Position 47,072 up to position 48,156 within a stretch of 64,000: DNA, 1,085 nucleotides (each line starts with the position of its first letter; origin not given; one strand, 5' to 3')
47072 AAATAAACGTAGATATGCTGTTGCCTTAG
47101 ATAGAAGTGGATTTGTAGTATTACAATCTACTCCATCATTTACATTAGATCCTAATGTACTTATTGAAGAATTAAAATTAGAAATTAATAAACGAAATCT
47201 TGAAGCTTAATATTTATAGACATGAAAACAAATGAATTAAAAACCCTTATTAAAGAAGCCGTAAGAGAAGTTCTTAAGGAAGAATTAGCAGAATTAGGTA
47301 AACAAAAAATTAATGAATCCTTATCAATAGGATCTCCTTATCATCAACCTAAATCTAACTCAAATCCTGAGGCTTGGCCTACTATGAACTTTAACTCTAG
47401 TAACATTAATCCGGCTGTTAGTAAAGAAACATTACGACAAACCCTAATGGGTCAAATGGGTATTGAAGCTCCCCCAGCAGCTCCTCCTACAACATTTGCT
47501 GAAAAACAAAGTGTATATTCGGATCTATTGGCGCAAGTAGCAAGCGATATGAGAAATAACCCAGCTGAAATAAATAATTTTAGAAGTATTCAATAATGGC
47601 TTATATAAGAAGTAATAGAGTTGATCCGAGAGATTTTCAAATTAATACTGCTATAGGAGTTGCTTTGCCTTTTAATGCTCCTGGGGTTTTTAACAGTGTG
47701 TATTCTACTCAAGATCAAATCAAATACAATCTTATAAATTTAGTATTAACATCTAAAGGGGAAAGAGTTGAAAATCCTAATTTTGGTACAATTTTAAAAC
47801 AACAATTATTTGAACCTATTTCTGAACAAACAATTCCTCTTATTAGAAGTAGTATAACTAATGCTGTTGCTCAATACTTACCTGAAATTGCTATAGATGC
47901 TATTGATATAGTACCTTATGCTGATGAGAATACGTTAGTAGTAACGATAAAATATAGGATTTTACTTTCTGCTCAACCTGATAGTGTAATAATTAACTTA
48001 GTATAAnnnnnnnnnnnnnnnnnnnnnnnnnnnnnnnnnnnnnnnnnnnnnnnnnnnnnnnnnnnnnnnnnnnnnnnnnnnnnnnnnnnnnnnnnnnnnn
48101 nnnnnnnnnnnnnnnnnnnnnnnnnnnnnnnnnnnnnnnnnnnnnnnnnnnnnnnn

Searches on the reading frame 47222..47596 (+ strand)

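Call 11: search_protein_families(library=phrogs, proteins=[window:47222-47596:+], max_evalue=0.001)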
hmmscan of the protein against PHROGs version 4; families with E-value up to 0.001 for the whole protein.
window:47222-47596:+ (124 aa): 0 families

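Call 12: search_protein_families(library=pfam, proteins=[window:47222-47596:+], max_evalue=0.01)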
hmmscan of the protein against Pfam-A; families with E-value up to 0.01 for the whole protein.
window:47222-47596:+ (124 aa): 1 family
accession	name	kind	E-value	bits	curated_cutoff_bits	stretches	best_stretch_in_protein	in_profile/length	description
PF25734.1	RelB_like_antitoxin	-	0.0011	19.1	27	0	3-21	6-24/43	Putative antitoxin family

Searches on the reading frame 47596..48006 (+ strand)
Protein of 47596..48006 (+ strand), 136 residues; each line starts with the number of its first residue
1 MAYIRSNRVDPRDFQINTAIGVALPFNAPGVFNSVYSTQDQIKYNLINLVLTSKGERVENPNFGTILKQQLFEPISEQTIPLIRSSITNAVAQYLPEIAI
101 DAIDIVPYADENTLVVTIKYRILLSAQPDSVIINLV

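Call 11: search_protein_families(library=phrogs, proteins=[window:47596-48006:+], max_evalue=0.001)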
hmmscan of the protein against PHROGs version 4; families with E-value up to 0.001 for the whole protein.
window:47596-48006:+ (136 aa): 4 families
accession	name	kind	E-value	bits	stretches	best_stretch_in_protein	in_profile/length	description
phrog_261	-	tail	4.8e-26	93.2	1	40-130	45-136/312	baseplate wedge subunit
phrog_43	-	tail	2.8e-14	53.9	1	37-127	17-108/126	baseplate wedge subunit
phrog_37990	-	tail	3.6e-07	31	1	61-123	2-64/80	baseplate wedge subunit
phrog_1896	-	unknown function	8.4e-05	23.6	1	24-121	9-106/117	-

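Call 12: search_protein_families(library=pfam, proteins=[window:47596-48006:+], max_evalue=0.01)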
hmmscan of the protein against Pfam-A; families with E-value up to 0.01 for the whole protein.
window:47596-48006:+ (136 aa): 1 family
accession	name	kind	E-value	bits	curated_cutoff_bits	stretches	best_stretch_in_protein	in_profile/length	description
PF04965.19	GPW_gp25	-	3.6e-13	49.6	27.2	1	39-123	4-92/96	Baseplate wedge protein gp25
